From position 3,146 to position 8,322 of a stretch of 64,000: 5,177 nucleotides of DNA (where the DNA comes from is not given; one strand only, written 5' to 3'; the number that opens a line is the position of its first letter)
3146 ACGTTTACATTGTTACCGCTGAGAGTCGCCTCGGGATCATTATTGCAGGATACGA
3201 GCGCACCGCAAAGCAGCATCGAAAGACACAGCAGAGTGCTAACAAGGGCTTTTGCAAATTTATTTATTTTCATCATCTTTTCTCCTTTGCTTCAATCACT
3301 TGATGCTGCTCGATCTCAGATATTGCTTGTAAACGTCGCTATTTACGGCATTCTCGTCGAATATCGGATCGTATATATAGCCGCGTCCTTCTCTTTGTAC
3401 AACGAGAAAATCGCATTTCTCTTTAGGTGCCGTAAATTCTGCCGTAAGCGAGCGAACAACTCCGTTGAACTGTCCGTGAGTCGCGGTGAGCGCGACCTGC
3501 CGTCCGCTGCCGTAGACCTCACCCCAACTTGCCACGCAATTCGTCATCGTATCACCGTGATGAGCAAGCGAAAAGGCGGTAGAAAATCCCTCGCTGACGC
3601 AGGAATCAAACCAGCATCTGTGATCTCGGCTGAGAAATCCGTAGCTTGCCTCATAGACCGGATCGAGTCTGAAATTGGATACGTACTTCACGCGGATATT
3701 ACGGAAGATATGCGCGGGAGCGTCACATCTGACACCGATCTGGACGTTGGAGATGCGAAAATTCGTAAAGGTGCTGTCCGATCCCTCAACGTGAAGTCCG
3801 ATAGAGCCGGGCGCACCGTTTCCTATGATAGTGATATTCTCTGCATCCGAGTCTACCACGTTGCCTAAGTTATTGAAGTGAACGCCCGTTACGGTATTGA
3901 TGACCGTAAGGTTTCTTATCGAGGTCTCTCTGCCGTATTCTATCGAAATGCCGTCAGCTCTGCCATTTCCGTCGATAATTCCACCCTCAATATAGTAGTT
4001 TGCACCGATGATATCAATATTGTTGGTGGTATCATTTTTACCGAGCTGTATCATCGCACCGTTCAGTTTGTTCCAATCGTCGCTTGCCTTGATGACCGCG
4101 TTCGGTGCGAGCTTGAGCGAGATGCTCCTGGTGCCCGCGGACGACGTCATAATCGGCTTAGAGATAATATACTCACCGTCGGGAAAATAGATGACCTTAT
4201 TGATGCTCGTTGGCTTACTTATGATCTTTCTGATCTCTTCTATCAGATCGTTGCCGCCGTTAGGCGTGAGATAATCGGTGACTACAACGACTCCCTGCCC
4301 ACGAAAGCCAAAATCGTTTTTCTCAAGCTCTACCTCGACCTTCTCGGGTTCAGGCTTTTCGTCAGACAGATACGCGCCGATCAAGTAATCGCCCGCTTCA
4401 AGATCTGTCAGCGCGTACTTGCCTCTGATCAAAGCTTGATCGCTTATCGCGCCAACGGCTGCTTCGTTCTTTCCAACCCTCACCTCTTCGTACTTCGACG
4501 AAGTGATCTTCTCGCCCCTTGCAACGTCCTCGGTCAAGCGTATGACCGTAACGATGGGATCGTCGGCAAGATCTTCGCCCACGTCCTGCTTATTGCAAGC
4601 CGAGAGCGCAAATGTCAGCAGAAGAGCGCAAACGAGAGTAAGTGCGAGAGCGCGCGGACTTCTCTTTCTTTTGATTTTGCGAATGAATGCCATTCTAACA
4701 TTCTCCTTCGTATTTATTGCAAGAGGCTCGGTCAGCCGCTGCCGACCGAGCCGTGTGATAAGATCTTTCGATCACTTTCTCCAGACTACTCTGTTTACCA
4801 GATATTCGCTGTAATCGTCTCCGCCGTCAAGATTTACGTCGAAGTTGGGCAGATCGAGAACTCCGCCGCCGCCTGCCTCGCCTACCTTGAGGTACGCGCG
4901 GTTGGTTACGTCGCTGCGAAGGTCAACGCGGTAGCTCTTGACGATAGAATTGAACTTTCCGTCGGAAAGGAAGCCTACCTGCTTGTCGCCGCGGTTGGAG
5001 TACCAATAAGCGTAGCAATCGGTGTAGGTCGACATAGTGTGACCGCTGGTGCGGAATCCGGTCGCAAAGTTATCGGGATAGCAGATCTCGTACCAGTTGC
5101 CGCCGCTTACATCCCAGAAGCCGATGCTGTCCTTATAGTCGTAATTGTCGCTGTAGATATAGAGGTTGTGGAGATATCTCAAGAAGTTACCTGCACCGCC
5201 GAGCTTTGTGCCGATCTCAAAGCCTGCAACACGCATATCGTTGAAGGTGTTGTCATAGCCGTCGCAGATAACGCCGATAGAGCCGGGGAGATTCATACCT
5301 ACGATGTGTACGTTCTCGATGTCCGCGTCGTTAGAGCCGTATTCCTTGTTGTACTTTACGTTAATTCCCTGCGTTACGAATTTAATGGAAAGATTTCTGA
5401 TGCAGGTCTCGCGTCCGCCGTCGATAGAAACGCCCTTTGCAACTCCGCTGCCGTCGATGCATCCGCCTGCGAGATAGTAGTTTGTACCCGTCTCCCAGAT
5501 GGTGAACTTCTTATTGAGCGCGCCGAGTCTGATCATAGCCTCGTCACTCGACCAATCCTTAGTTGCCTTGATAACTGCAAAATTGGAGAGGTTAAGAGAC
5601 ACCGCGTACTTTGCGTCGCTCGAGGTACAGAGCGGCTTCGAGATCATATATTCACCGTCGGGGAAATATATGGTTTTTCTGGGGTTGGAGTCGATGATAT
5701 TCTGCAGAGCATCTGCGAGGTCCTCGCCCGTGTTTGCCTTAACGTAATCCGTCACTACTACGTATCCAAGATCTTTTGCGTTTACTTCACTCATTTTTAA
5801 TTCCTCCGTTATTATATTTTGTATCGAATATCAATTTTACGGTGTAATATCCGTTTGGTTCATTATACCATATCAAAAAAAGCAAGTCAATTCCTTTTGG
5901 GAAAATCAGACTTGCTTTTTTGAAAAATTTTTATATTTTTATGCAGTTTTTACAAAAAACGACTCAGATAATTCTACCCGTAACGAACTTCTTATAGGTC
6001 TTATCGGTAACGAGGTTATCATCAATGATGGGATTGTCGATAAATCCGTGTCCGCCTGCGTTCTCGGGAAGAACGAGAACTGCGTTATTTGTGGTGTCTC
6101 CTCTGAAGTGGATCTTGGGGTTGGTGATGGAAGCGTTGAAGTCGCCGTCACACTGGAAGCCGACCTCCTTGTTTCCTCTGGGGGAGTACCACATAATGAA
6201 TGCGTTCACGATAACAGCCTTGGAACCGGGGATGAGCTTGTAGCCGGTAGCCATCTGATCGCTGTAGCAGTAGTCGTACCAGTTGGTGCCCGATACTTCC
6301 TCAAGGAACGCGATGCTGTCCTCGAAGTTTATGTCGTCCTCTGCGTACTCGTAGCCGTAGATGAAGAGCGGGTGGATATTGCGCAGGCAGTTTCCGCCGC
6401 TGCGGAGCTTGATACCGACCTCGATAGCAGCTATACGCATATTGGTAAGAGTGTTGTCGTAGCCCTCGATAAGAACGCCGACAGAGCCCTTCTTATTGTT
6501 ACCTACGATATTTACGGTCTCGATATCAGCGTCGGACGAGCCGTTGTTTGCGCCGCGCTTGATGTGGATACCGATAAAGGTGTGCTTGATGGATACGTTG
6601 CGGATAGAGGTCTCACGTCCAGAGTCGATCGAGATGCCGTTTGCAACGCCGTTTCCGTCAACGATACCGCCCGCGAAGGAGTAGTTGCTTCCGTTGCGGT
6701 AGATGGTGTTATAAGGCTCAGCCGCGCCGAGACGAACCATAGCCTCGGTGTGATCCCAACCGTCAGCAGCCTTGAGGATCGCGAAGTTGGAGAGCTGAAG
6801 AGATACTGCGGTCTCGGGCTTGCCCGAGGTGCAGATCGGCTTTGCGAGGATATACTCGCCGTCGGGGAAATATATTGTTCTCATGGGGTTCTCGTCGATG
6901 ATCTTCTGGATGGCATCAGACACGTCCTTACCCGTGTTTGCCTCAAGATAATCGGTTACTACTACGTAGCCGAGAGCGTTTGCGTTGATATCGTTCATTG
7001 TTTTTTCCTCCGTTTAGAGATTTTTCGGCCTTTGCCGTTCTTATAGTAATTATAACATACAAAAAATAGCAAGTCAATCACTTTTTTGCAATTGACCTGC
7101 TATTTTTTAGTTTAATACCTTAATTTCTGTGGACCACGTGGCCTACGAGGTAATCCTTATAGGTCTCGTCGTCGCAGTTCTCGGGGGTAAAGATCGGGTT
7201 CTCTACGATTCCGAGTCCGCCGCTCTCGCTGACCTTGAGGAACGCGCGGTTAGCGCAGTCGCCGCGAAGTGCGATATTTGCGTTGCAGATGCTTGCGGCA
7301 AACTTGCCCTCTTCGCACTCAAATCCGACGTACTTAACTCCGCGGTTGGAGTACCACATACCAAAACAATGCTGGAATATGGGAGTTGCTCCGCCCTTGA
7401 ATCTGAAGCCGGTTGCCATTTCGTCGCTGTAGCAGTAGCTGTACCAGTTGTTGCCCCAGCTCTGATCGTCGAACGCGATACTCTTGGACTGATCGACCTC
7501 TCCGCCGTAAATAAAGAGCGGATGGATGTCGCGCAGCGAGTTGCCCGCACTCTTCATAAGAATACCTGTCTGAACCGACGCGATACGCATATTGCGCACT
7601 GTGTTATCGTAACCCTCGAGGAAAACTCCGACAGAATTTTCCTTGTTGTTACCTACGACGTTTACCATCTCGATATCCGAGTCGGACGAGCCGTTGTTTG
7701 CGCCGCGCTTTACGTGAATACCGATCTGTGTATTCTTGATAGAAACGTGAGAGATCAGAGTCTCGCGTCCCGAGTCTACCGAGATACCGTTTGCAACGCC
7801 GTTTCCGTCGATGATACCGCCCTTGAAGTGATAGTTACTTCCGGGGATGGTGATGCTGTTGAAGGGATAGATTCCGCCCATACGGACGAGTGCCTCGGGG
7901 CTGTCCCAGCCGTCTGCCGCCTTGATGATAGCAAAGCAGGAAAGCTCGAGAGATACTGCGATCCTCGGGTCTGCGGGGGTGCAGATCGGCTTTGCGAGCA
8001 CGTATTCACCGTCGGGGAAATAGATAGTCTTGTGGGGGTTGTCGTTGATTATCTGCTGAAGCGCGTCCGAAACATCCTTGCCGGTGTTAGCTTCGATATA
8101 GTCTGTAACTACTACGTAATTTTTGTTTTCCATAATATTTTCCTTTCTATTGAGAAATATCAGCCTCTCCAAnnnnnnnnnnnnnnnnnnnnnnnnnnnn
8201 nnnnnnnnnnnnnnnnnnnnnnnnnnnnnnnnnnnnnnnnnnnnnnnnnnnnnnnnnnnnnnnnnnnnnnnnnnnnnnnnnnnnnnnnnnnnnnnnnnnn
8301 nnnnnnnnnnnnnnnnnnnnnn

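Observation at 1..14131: At least 12 tandem same-strand paralogs of a divergent beta-helix protein: a candidate undescribed surface/glycan system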

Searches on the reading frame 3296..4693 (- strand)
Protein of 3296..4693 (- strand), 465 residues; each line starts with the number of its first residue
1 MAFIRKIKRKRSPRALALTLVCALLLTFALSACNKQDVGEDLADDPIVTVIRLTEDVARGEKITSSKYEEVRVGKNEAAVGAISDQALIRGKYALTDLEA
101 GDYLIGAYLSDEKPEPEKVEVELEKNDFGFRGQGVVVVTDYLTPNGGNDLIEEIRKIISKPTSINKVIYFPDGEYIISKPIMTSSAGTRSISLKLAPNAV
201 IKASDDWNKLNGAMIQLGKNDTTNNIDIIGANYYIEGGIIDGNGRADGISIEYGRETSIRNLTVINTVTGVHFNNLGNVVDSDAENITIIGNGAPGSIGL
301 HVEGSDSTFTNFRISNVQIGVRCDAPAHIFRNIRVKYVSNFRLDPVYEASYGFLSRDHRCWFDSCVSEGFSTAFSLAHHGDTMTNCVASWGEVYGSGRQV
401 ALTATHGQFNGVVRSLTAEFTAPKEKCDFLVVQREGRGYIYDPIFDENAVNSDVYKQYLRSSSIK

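Call 5: search_protein_families(library=pfam, proteins=[window:3296-4693:-], max_evalue=1)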
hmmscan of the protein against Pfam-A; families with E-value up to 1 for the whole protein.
window:3296-4693:- (465 aa): 2 families
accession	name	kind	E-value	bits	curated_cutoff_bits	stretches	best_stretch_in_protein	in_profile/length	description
PF12708.12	Pect-lyase_RHGA_epim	-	6.4e-08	33.1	27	1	139-324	5-193/213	Rhamnogalacturonase A/epimerase, pectate lyase-like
PF08666.17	SAF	-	4e-05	24.5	21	1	49-104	2-57/63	SAF domain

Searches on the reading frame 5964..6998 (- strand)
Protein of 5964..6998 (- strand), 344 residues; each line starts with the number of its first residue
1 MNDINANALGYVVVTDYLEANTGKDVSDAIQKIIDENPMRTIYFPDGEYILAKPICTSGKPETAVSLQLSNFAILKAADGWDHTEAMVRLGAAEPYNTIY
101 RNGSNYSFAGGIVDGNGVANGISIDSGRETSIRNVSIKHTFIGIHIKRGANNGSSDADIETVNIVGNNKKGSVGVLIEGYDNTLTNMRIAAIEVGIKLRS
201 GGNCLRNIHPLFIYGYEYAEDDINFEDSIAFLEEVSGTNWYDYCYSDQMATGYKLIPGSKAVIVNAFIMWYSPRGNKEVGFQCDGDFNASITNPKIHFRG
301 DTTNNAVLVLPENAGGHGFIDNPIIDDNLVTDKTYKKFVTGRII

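Call 5: search_protein_families(library=pfam, proteins=[window:5964-6998:-], max_evalue=1)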
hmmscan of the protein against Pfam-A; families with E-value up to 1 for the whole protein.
window:5964-6998:- (344 aa): 1 family
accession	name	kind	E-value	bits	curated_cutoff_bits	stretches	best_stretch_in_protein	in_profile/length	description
PF12708.12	Pect-lyase_RHGA_epim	-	8.7e-09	35.9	27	1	14-200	4-194/213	Rhamnogalacturonase A/epimerase, pectate lyase-like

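Call 8: search_protein_families(library=ncbifam, proteins=[window:5964-6998:-], max_evalue=0.01)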
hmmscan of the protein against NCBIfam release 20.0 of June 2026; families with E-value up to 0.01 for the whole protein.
window:5964-6998:- (344 aa): 0 families

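Call 31: search_protein_families(library=phrogs, proteins=[window:5964-6998:-], max_evalue=0.01)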
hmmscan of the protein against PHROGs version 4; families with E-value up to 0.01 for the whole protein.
window:5964-6998:- (344 aa): 0 families

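Call 34: find_homologous_proteins(query=window:5964-6998:-, max_evalue=0.00001)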
Query window:5964-6998:- (344 aa): 1996 proteins with E <= 0.00001 among 4036 candidates; the best 120 are listed.
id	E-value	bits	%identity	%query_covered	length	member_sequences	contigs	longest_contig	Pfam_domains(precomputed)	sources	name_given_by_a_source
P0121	1.1e-226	769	98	100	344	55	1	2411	PF12708.13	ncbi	-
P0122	8.8e-212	720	93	100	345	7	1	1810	PF12708.13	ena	-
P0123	2.4e-203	693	86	100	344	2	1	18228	-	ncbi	-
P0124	3.6e-202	689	88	100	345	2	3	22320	PF12708.13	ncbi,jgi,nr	ncbi:MAG: hypothetical protein E7642_03930 [Ruminococcaceae bacterium]|nr:hypothetical protein [Osci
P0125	8.6e-201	684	89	100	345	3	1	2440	PF12708.13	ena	-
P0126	2.0e-199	680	86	100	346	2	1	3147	PF12708.13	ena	-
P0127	5.5e-191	652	83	99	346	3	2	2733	-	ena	-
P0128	2.1e-189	647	82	100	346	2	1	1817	PF12708.13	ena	-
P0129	2.5e-186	637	80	100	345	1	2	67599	-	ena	-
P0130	5.2e-185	632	82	99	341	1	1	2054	PF12708.13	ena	-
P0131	3.0e-182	623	80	100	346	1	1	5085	PF12708.13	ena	-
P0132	2.3e-181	620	78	100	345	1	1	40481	PF12708.13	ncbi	-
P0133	4.1e-181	620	77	100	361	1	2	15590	PF12708.13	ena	-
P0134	1.5e-179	614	80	97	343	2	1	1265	PF12708.13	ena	-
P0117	6.8e-177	606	77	100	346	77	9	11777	PF12708.13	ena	-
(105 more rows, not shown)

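Call 63: search_dna_similar(query=window:5964-6998:-, collection=phages, mode=protein, max_rows=15)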
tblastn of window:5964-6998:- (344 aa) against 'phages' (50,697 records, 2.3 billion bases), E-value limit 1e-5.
Records with a match: 1; places in all: 1; records where one place covers at least 80% of the query: 0.
Best place of each record, by identity: <60% 1.
By first word of the organism name: Streptococcus 1.
By host as written in the record: Streptococcus agalactiae 1.
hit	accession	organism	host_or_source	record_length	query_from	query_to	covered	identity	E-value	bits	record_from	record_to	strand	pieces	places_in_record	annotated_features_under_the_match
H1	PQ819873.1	Streptococcus phage vB_SagM-GXN1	Streptococcus agalactiae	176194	23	221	58%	30.5%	1e-10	69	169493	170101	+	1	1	none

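Call 78: search_protein_families(library=padloc, proteins=[window:5964-6998:-], max_evalue=0.01)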
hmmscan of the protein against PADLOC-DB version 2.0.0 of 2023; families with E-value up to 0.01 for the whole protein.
window:5964-6998:- (344 aa): 0 families

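Call 85: predict_structure(alignment_id=A5)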
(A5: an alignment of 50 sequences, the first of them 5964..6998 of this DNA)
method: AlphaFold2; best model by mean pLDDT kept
length: 344 residues; sequences in the alignment: 50
mean_pLDDT: 94.3   pTM: 0.92
mean pLDDT of the five models: 94.3, 94.2, 94.0, 94.0, 93.6
residues with pLDDT >= 90: 302; 70-90: 29; 50-70: 11; < 50: 2
segments of 3 or more residues with pLDDT < 50: none
pLDDT, mean of each block of 10 residues (from residue 1): 63 94 98 97 98 97 96 98 97 91 93 97 93 98 93 87 96 97 97 97 97 75 93 92 98 96 98 96 97 98 98 96 98 97 96
secondary structure, 60 per line:
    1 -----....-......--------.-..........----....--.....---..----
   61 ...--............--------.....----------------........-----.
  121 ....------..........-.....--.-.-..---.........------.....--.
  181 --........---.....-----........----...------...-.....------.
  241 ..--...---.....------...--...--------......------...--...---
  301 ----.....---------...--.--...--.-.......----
elements in order: H6-9 E11-13 H27-36 E41-44 E47-51 E66-77 E86-90 E107-114 E120-124 E131-140 E142-146 E158-166 E173-177 E183-190 E194-198 E204-211 E229-233 E240-242 E245-247 E251-255 E262-264 E267-269 E278-283 E290-292 E295-297 E305-309 E319-321 H334-338

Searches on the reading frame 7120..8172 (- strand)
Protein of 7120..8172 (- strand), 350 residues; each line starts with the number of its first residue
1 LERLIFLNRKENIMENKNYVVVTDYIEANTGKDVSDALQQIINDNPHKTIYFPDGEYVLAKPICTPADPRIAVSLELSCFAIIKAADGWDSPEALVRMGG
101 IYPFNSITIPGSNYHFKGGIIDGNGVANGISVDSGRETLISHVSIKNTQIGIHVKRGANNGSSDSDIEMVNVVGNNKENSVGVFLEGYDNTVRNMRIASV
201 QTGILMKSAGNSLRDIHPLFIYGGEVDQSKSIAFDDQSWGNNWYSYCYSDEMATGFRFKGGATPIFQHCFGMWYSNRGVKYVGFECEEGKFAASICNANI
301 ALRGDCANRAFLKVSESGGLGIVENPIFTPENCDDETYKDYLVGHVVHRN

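Call 5: search_protein_families(library=pfam, proteins=[window:7120-8172:-], max_evalue=1)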
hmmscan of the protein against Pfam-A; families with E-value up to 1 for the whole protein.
window:7120-8172:- (350 aa): 1 family
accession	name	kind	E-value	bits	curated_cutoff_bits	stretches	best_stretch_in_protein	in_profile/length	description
PF12708.12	Pect-lyase_RHGA_epim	-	7.4e-07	29.6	27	1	22-211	4-198/213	Rhamnogalacturonase A/epimerase, pectate lyase-like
